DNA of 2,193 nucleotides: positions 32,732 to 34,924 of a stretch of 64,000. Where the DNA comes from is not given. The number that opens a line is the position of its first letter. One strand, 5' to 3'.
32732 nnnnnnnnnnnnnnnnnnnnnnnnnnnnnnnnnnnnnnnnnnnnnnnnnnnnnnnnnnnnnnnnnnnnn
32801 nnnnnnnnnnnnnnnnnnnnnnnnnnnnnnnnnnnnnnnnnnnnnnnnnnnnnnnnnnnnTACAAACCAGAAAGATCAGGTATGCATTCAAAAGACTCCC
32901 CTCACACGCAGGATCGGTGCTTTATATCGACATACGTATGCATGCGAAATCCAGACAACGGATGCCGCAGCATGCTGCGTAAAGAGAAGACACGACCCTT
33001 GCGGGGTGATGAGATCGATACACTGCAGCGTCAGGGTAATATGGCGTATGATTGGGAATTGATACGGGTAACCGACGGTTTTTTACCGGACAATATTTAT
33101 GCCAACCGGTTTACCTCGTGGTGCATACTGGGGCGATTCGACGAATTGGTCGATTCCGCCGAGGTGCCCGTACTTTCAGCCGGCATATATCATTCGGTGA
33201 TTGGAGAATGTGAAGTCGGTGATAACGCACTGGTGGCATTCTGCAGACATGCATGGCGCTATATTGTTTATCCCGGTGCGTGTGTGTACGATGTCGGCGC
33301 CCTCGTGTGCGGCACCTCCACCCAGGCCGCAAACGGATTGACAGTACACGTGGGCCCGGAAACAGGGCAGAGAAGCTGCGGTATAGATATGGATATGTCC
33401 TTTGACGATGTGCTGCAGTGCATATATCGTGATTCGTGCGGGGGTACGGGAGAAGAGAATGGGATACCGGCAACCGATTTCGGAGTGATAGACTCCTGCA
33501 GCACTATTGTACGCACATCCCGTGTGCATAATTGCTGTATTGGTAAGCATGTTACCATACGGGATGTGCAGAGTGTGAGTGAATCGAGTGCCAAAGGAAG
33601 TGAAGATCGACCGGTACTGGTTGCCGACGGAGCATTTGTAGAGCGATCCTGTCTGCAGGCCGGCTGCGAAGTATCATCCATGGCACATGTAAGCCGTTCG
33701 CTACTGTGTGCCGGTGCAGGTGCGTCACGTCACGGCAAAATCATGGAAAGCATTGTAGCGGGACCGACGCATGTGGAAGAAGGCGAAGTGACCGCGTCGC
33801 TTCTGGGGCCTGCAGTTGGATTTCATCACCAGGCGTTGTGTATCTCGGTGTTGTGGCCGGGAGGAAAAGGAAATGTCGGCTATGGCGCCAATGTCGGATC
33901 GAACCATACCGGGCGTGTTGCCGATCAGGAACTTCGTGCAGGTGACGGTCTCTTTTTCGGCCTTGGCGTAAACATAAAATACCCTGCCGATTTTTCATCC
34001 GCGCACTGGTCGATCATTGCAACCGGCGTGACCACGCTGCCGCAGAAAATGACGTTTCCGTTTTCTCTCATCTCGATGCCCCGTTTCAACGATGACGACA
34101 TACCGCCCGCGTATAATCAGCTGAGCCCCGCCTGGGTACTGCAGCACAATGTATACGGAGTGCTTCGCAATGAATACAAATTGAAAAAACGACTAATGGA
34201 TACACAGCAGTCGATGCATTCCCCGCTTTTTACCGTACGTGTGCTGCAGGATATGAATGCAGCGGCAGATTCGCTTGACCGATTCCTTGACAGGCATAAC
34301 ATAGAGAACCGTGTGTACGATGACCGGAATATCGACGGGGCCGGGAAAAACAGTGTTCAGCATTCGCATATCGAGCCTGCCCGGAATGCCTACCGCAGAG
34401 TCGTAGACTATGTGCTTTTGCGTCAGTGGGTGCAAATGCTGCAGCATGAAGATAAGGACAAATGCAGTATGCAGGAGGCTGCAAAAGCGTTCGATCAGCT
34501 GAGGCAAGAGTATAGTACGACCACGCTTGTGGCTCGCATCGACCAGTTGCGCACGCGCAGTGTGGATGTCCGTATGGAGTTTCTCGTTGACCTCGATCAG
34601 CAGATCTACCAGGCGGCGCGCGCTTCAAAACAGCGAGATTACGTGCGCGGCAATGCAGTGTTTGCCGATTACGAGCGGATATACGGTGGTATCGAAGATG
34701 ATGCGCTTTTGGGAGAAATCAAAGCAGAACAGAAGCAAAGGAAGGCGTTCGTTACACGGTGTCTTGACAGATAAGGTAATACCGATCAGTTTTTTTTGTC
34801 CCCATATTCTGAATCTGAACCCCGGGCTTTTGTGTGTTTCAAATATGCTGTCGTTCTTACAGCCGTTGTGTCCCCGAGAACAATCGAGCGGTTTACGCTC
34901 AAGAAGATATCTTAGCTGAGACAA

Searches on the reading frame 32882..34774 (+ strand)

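Call 40: search_protein_families(library=pfam, proteins=[window:32882-34774:+])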
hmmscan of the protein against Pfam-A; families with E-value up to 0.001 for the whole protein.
window:32882-34774:+ (630 aa): 3 families
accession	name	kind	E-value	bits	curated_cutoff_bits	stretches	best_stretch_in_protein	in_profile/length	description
PF16314.11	DUF4954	-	7.4e-29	101.1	26.2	1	38-343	2-314/433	Domain of unknown function (DUF4954)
PF24894.1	Hexapep_GlmU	-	8.1e-07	29.6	23.3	0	281-324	10-54/104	GlmU-like, C-terminal hexapeptide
PF25084.1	LbH_EIF2B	-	6.9e-05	23.2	54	0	247-301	30-84/105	EIF2B subunit epsilon LbH domain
